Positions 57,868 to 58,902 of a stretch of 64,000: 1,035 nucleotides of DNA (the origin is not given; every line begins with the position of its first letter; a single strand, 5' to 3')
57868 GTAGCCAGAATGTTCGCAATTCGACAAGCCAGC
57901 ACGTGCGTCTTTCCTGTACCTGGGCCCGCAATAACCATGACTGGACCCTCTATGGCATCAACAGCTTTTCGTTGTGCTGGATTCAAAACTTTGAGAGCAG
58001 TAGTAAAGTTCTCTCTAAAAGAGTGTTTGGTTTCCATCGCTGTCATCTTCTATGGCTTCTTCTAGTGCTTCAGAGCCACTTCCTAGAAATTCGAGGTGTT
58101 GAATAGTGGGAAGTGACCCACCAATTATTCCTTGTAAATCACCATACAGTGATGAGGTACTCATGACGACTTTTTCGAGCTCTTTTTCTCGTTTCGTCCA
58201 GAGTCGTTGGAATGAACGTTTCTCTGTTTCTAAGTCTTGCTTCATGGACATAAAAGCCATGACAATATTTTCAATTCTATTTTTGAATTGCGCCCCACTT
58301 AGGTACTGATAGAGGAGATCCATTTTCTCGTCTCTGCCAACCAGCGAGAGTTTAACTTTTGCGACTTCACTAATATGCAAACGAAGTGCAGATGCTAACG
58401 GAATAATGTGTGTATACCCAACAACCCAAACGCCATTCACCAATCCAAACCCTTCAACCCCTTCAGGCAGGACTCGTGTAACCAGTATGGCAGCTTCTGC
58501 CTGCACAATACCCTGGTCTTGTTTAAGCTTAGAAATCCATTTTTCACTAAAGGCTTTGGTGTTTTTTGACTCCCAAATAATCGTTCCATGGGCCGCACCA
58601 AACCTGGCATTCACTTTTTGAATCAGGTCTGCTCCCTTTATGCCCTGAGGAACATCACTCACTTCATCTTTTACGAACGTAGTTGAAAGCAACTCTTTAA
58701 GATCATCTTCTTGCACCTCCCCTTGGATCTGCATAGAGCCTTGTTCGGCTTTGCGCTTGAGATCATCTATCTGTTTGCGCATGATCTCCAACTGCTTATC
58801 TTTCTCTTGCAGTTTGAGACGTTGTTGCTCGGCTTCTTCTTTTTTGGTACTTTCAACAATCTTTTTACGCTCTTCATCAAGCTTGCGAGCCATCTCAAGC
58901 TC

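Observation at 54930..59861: Operon coupling a DUF2130-type Zn-ribbon/coiled-coil/PD-(D/E)xK protein with a UvrD-like helicase-nuclease and two small proteins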

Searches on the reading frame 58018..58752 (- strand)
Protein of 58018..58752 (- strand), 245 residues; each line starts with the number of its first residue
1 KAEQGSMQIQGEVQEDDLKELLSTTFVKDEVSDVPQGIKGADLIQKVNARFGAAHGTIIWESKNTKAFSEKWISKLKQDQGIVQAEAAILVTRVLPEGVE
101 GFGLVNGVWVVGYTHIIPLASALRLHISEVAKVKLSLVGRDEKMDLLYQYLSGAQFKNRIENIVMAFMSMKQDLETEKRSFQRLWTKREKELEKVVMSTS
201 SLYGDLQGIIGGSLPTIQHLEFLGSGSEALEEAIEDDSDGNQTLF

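Call 29: search_protein_representatives(protein=window:58018-58752:-)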
Query: 245 residues. Proteins with E-value up to 0.001 (for the whole library): 4093; up to 1e-10: 2735; up to 1e-30: 1224. The best 150 are listed.
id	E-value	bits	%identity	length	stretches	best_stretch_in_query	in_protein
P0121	3.0e-83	295.1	58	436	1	1-235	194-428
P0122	7.6e-78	277.4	54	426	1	2-236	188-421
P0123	1.5e-75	269.9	60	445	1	1-222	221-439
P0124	1.8e-74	266.4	53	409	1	2-225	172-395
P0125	3.3e-72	258.9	55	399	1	1-222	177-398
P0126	1.3e-71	257.0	52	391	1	1-227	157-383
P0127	1.8e-70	253.3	53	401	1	1-228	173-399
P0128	3.5e-68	245.8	52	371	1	1-227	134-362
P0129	1.1e-67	244.1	53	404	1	3-222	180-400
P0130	2.5e-66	239.7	50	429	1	1-229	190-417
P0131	2.6e-66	239.7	49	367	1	1-229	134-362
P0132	2.8e-66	239.6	48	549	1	1-229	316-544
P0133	5.3e-66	238.7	50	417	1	1-228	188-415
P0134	7.1e-66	238.2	50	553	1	1-230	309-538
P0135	1.6e-65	237.1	53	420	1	1-222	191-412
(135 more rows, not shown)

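Call 37: search_dna_similar(query=window:58018-58752:-, collection=plasmids, mode=protein, max_rows=25)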
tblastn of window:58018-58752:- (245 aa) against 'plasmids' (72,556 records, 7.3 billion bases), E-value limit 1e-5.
Records with a match: 44; places in all: 54; records where one place covers at least 80% of the query: 43.
Best place of each record, by identity: <60% 44.
By first word of the organism name: Bradyrhizobium 30; Mesorhizobium 3; Aminobacter 3; Chryseobacterium 2; Sulfurimonas 2; Granulicella 2; Aliarcobacter 1; Skermanella 1.
By predicted mobility (MOB-suite, as given by PLSDB): conjugative 19; non-mobilizable 17; mobilizable 8.
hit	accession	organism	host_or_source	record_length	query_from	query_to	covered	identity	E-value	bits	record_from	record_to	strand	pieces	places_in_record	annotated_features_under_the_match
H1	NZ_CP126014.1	Bradyrhizobium japonicum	Glycine max,soybean,root nodule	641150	1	222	91%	45.0%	2e-55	197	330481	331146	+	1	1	DUF2130 domain-containing protein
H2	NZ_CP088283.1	Bradyrhizobium quebecense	soybean cv. AC Glengarry,Cell ...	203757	1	235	96%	41.7%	2e-46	171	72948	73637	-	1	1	DUF2130 domain-containing protein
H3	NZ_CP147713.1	Bradyrhizobium septentrionale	Glycine max,cell culture,Root nodule ...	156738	1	235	96%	41.3%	4e-46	171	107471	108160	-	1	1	DUF2130 domain-containing protein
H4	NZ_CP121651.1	Bradyrhizobium sp. CB82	Stylosanthes guianensis,cell culture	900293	1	223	91%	43.0%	6e-49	179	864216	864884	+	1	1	DUF2130 domain-containing protein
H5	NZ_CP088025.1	Bradyrhizobium quebecense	Glycine max cv. AC Glengarry,Cell ...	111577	1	229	93%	41.8%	1e-46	172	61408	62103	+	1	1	DUF2130 domain-containing protein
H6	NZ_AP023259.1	Mesorhizobium sp. L-2-11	Lotus japonicus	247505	1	231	94%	41.1%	1e-46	172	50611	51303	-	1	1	DUF2130 domain-containing protein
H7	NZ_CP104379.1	Aliarcobacter butzleri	poultry meat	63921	1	228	93%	41.7%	2e-50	183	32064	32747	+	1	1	DUF2130 domain-containing protein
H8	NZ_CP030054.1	Bradyrhizobium guangzhouense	Arachis hypogaea,Microbe,nodule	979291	1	222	91%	42.8%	2e-46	172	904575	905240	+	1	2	DUF2130 domain-containing protein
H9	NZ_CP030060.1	Bradyrhizobium sp. CCBAU 53351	Arachis hypogaea,Microbe,nodule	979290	1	222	91%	42.8%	2e-46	172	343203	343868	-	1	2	DUF2130 domain-containing protein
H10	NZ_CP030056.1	Bradyrhizobium sp. CCBAU 53340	Arachis hypogaea,Microbe,nodule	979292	1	222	91%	42.8%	2e-46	172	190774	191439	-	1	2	DUF2130 domain-containing protein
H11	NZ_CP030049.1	Bradyrhizobium sp. CCBAU 53338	Arachis hypogaea,Microbe,nodule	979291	1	222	91%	42.8%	2e-46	172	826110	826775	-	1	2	DUF2130 domain-containing protein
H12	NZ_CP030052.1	Bradyrhizobium guangdongense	peanut,cell culture,roots of peanut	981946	1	222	91%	42.8%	2e-46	172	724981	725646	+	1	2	DUF2130 domain-containing protein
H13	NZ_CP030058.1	Bradyrhizobium guangdongense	Arachis hypogaea,Microbe,nodule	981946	1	222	91%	42.8%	2e-46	172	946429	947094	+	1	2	DUF2130 domain-containing protein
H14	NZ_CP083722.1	Bradyrhizobium sp. 41S5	Glycine max cv. AC Glengarry,Cell ...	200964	1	221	90%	42.5%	3e-46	171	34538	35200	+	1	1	DUF2130 domain-containing protein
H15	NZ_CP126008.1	Bradyrhizobium elkanii USDA 94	Glycine max,soybean,root nodule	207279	1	222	91%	42.3%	2e-46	172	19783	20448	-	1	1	DUF2130 domain-containing protein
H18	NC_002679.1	Mesorhizobium japonicum MAFF 303099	-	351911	1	224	91%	41.5%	3e-46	171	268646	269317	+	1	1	DUF2130 domain-containing protein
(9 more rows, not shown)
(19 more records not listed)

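Call 38: search_dna_similar(query=window:58018-58752:-, collection=phages, mode=protein, max_rows=25)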
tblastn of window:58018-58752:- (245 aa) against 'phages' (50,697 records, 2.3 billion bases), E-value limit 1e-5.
Records with a match: 7; places in all: 7; records where one place covers at least 80% of the query: 7.
Best place of each record, by identity: <60% 7.
By first word of the organism name: Bacteriophage 7.
By host as written in the record: Helicobacter heilmannii 6; Helicobacter heilmannii ASB1.4 1.
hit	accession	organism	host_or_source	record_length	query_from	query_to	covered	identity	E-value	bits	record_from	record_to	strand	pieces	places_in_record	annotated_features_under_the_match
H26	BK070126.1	Bacteriophage sp.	Helicobacter heilmannii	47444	6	222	89%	34.4%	2e-35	138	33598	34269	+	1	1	hypothetical protein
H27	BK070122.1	Bacteriophage sp.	Helicobacter heilmannii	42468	6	222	89%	34.4%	8e-35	137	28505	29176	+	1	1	hypothetical protein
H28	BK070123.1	Bacteriophage sp.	Helicobacter heilmannii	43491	6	222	89%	34.4%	8e-35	137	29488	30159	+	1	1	hypothetical protein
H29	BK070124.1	Bacteriophage sp.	Helicobacter heilmannii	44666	6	222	89%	34.4%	8e-35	137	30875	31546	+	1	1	hypothetical protein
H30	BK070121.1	Bacteriophage sp.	Helicobacter heilmannii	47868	6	222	89%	34.4%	8e-35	137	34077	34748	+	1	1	hypothetical protein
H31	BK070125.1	Bacteriophage sp.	Helicobacter heilmannii ASB1.4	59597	6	222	89%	34.4%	8e-35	137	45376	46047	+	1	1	hypothetical protein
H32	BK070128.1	Bacteriophage sp.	Helicobacter heilmannii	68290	6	222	89%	34.4%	8e-35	137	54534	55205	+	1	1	hypothetical protein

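Call 39: get_annotated_region(hit=H7, flank=6000)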
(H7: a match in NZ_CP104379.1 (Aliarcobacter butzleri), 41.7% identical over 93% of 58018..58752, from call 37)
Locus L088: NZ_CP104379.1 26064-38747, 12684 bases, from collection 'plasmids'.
description: Aliarcobacter butzleri strain P1100 plasmid p63_DSM_105472, complete sequence
organism: Aliarcobacter butzleri (NCBI taxid 28197)
taxonomy: Bacteria; Campylobacterota; Epsilonproteobacteria; Campylobacterales; Arcobacteraceae; Aliarcobacter; Aliarcobacter butzleri
host: -; source: poultry meat; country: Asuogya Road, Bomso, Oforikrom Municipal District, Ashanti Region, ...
typing (MOB-suite, as given by PLSDB): non-mobilizable
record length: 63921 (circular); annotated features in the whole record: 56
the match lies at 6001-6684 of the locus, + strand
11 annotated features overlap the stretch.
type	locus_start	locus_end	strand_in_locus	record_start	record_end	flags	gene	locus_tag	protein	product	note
CDS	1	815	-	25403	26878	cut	-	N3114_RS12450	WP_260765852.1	DUF2779 domain-containing protein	-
CDS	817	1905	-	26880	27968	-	-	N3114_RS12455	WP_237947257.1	PD-(D/E)XK nuclease family protein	-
CDS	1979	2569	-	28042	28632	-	-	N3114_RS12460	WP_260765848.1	DnaB helicase C-terminal domain-containing protein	-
CDS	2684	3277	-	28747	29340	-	-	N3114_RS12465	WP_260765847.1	hypothetical protein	-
CDS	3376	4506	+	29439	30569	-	-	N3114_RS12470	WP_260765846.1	hypothetical protein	-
CDS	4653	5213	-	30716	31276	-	-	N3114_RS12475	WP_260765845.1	recombinase family protein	GO:0006310 - DNA recombination [Evidence IEA]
CDS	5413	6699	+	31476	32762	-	-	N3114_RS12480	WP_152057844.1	DUF2130 domain-containing protein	-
CDS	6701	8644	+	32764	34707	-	-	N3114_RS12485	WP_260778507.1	ATP-dependent endonuclease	-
CDS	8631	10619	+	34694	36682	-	-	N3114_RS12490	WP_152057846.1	UvrD-helicase domain-containing protein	-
CDS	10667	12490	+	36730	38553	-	-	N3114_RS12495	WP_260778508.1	site-specific DNA-methyltransferase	GO:0006306 - DNA methylation [Evidence IEA]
CDS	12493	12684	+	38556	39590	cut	-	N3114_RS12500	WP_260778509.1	virulence RhuM family protein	-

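Call 40: get_annotated_region(hit=H18, flank=6000)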
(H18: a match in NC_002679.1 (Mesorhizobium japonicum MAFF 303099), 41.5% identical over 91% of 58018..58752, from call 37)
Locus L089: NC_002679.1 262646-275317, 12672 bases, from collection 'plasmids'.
description: Mesorhizobium japonicum MAFF 303099 plasmid pMLa, complete sequence
organism: Mesorhizobium japonicum MAFF 303099 (NCBI taxid 266835)
taxonomy: Bacteria; Pseudomonadota; Alphaproteobacteria; Hyphomicrobiales; Phyllobacteriaceae; Mesorhizobium; Mesorhizobium japonicum; Mesorhizobium japonicum MAFF 303099
host: -; source: -; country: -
typing (MOB-suite, as given by PLSDB): conjugative; relaxase MOBP,MOBP; mating-pair formation MPF_T
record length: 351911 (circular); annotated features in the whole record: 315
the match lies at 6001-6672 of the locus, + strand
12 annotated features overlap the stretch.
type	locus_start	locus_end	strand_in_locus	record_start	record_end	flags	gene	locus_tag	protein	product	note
CDS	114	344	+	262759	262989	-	-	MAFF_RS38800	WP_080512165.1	XRE family transcriptional regulator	-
CDS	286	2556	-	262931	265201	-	-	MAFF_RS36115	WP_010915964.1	relaxase/mobilization nuclease domain-containing protein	-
CDS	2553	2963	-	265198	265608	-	-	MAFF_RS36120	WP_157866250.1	hypothetical protein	-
CDS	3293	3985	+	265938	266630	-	-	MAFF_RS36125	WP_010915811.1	ParA family protein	-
CDS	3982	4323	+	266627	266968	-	-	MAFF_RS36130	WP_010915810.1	hypothetical protein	-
CDS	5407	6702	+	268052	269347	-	-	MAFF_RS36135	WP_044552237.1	DUF2130 domain-containing protein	-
CDS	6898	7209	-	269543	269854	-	-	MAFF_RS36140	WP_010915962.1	DUF736 domain-containing protein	-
CDS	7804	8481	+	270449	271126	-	-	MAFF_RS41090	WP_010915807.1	hypothetical protein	-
CDS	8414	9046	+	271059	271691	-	-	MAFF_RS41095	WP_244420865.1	hypothetical protein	-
CDS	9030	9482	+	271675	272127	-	-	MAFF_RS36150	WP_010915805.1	hypothetical protein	-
CDS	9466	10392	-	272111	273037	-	-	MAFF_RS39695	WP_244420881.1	zincin-like metallopeptidase domain-containing protein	-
CDS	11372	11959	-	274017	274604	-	-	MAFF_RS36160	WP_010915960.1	hypothetical protein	-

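Call 41: get_annotated_region(hit=H26, flank=6000)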
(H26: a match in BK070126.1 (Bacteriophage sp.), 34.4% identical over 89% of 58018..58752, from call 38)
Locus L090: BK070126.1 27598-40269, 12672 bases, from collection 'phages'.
description: TPA_asm: Bacteriophage sp. isolate HheilmanniiASB2 prophage genomic sequence.
organism: Bacteriophage sp. (NCBI taxid 38018)
taxonomy: Viruses
host: Helicobacter heilmannii; source: -; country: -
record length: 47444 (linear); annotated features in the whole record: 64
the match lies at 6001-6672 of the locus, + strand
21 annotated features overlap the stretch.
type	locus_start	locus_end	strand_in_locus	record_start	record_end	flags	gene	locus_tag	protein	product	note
CDS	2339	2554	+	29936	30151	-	-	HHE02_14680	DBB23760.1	hypothetical protein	-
CDS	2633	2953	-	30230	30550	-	-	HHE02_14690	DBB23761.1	hypothetical protein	-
CDS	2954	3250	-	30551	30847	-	-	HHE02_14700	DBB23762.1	hypothetical protein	-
CDS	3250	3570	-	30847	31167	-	-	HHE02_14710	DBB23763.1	hypothetical protein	-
CDS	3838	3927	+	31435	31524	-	-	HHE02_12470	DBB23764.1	hypothetical protein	-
CDS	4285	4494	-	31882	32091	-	-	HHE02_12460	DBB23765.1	hypothetical protein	-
CDS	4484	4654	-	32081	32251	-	-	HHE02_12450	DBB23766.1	hypothetical protein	-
CDS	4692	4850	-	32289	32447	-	-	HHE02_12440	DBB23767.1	hypothetical protein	-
CDS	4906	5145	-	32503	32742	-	-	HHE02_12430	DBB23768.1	Plasmid partitioning protein ParA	-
CDS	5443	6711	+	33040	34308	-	-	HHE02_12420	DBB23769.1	hypothetical protein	-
CDS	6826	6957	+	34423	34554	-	-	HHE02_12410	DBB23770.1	hypothetical protein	-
CDS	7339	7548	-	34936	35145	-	-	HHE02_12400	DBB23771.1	hypothetical protein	-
CDS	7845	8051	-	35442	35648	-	-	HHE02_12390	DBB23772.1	hypothetical protein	-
CDS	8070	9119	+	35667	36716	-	-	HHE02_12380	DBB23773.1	hypothetical protein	-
CDS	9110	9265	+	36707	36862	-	-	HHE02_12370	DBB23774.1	hypothetical protein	-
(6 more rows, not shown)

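Call 42: search_dna_similar(query=window:58018-58752:-, collection=plasmids, mode=protein, max_rows=60, rows=spread)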
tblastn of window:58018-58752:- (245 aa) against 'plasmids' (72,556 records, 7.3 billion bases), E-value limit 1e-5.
Records with a match: 44; places in all: 54; records where one place covers at least 80% of the query: 43.
Best place of each record, by identity: <60% 44.
By first word of the organism name: Bradyrhizobium 30; Mesorhizobium 3; Aminobacter 3; Chryseobacterium 2; Sulfurimonas 2; Granulicella 2; Aliarcobacter 1; Skermanella 1.
By predicted mobility (MOB-suite, as given by PLSDB): conjugative 19; non-mobilizable 17; mobilizable 8.
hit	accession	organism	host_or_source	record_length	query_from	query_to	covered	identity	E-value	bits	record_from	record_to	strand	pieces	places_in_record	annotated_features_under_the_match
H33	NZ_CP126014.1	Bradyrhizobium japonicum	Glycine max,soybean,root nodule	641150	1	222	91%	45.0%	2e-55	197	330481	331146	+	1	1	DUF2130 domain-containing protein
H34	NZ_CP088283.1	Bradyrhizobium quebecense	soybean cv. AC Glengarry,Cell ...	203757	1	235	96%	41.7%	2e-46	171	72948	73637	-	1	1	DUF2130 domain-containing protein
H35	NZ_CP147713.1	Bradyrhizobium septentrionale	Glycine max,cell culture,Root nodule ...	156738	1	235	96%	41.3%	4e-46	171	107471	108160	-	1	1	DUF2130 domain-containing protein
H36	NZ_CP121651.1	Bradyrhizobium sp. CB82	Stylosanthes guianensis,cell culture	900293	1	223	91%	43.0%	6e-49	179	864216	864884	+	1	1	DUF2130 domain-containing protein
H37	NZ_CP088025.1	Bradyrhizobium quebecense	Glycine max cv. AC Glengarry,Cell ...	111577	1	229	93%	41.8%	1e-46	172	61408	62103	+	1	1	DUF2130 domain-containing protein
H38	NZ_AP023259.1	Mesorhizobium sp. L-2-11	Lotus japonicus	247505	1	231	94%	41.1%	1e-46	172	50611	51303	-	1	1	DUF2130 domain-containing protein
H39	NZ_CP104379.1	Aliarcobacter butzleri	poultry meat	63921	1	228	93%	41.7%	2e-50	183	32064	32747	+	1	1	DUF2130 domain-containing protein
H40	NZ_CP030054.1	Bradyrhizobium guangzhouense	Arachis hypogaea,Microbe,nodule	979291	1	222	91%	42.8%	2e-46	172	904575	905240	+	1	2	DUF2130 domain-containing protein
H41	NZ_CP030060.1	Bradyrhizobium sp. CCBAU 53351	Arachis hypogaea,Microbe,nodule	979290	1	222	91%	42.8%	2e-46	172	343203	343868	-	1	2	DUF2130 domain-containing protein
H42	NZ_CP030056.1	Bradyrhizobium sp. CCBAU 53340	Arachis hypogaea,Microbe,nodule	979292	1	222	91%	42.8%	2e-46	172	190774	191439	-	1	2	DUF2130 domain-containing protein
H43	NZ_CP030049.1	Bradyrhizobium sp. CCBAU 53338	Arachis hypogaea,Microbe,nodule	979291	1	222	91%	42.8%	2e-46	172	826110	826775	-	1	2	DUF2130 domain-containing protein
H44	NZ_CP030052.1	Bradyrhizobium guangdongense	peanut,cell culture,roots of peanut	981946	1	222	91%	42.8%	2e-46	172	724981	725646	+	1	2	DUF2130 domain-containing protein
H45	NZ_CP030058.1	Bradyrhizobium guangdongense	Arachis hypogaea,Microbe,nodule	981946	1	222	91%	42.8%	2e-46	172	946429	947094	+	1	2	DUF2130 domain-containing protein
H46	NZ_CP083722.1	Bradyrhizobium sp. 41S5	Glycine max cv. AC Glengarry,Cell ...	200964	1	221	90%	42.5%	3e-46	171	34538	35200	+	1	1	DUF2130 domain-containing protein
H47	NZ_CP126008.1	Bradyrhizobium elkanii USDA 94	Glycine max,soybean,root nodule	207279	1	222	91%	42.3%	2e-46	172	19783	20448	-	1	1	DUF2130 domain-containing protein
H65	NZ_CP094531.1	Chryseobacterium oryzae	Single cell,Andong Sikhe (Andong rice ...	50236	1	219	89%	39.7%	2e-45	168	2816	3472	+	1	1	DUF2130 domain-containing protein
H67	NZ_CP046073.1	Sulfurimonas aquatica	cell culture,lake water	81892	1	222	91%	38.7%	8e-48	176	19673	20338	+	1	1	DUF2130 domain-containing protein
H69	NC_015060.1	Granulicella tundricola MP5ACTX9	-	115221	18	220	83%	39.9%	1e-41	158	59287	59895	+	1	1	DUF2130 domain-containing protein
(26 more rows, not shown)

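Call 43: predict_structure(alignment_id=A2)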
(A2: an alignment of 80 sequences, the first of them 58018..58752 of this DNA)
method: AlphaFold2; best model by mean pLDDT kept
length: 245 residues; sequences in the alignment: 80
mean_pLDDT: 84.7   pTM: 0.57
mean pLDDT of the five models: 84.7, 82.6, 81.0, 80.9, 80.9
residues with pLDDT >= 90: 141; 70-90: 65; 50-70: 22; < 50: 17
segments of 3 or more residues with pLDDT < 50: 223-230, 237-245
pLDDT, mean of each block of 10 residues (from residue 1): 57 87 97 92 96 95 94 96 96 95 96 96 94 82 81 89 92 94 92 84 80 71 47 50 41
secondary structure, 60 per line:
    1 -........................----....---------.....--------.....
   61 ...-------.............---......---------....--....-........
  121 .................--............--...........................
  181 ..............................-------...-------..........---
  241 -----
elements in order: H2-25 E30-33 E43-47 E56-63 H71-83 E87-92 E102-105 E108-111 H113-137 H140-151 H154-210 H228-237

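Call 45: get_annotated_region(hit=H67, flank=6000)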
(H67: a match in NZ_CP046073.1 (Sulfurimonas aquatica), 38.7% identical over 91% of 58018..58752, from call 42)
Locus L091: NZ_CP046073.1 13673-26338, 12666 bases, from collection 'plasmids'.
description: Sulfurimonas aquatica strain H1576 plasmid pSULFM1, complete sequence
organism: Sulfurimonas aquatica (NCBI taxid 2672570)
taxonomy: Bacteria; Campylobacterota; Epsilonproteobacteria; Campylobacterales; Sulfurimonadaceae; Sulfurimonas; Sulfurimonas aquatica
host: -; source: cell culture,lake water; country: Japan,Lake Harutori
typing (MOB-suite, as given by PLSDB): non-mobilizable
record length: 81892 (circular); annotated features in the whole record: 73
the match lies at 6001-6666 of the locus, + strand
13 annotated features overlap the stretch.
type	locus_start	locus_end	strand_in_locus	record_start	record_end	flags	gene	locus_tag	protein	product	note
CDS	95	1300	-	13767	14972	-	-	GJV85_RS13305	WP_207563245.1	Fic family protein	-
CDS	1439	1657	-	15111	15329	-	-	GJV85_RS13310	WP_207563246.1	XRE family transcriptional regulator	-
CDS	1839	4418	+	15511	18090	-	-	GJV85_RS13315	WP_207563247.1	hypothetical protein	-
CDS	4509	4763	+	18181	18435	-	-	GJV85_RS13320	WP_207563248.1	WGR domain-containing protein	-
CDS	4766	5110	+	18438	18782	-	-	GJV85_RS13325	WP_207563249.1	hypothetical protein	-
CDS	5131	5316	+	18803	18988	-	-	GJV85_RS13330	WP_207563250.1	hypothetical protein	-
CDS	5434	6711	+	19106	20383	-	-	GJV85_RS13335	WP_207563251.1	DUF2130 domain-containing protein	-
CDS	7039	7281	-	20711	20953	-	-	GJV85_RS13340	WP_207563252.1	helix-turn-helix transcriptional regulator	-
CDS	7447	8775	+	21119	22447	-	-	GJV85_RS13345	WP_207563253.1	hypothetical protein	-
CDS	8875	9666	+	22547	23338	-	-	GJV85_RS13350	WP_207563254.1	hypothetical protein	-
CDS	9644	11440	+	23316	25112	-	-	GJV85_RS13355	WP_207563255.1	caspase family protein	GO:0006508 - proteolysis [Evidence IEA]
CDS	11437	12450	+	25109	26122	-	-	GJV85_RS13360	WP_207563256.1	LPP20 family lipoprotein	-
CDS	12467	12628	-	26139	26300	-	-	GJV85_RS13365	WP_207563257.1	hypothetical protein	-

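Call 46: get_annotated_region(hit=H65, flank=6000)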
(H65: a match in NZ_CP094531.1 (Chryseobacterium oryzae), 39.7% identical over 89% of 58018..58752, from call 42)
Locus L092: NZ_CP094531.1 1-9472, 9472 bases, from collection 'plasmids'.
description: Chryseobacterium oryzae strain ADR-1 plasmid unnamed2, complete sequence
organism: Chryseobacterium oryzae (NCBI taxid 2929799)
taxonomy: Bacteria; Bacteroidota; Flavobacteriia; Flavobacteriales; Weeksellaceae; Chryseobacterium; Chryseobacterium oryzae
host: -; source: Single cell,Andong Sikhe (Andong rice punch); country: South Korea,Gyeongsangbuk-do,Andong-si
typing (MOB-suite, as given by PLSDB): non-mobilizable
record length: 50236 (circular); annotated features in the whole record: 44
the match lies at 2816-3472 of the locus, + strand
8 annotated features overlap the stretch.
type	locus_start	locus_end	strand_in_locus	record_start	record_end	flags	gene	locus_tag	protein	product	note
CDS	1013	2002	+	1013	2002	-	-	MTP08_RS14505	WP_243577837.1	WYL domain-containing protein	-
CDS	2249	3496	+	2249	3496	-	-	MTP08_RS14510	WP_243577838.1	DUF2130 domain-containing protein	-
CDS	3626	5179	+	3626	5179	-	-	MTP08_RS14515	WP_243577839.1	class I SAM-dependent DNA methyltransferase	-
CDS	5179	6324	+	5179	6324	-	-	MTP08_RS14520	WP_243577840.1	restriction endonuclease subunit S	-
CDS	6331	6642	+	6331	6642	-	-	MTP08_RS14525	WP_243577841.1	hypothetical protein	-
CDS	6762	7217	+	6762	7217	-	-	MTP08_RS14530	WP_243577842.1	helix-turn-helix domain-containing protein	-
CDS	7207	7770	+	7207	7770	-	-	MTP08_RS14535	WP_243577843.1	PIN domain-containing protein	-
CDS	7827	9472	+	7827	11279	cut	-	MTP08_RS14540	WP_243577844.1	DEAD/DEAH box helicase family protein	-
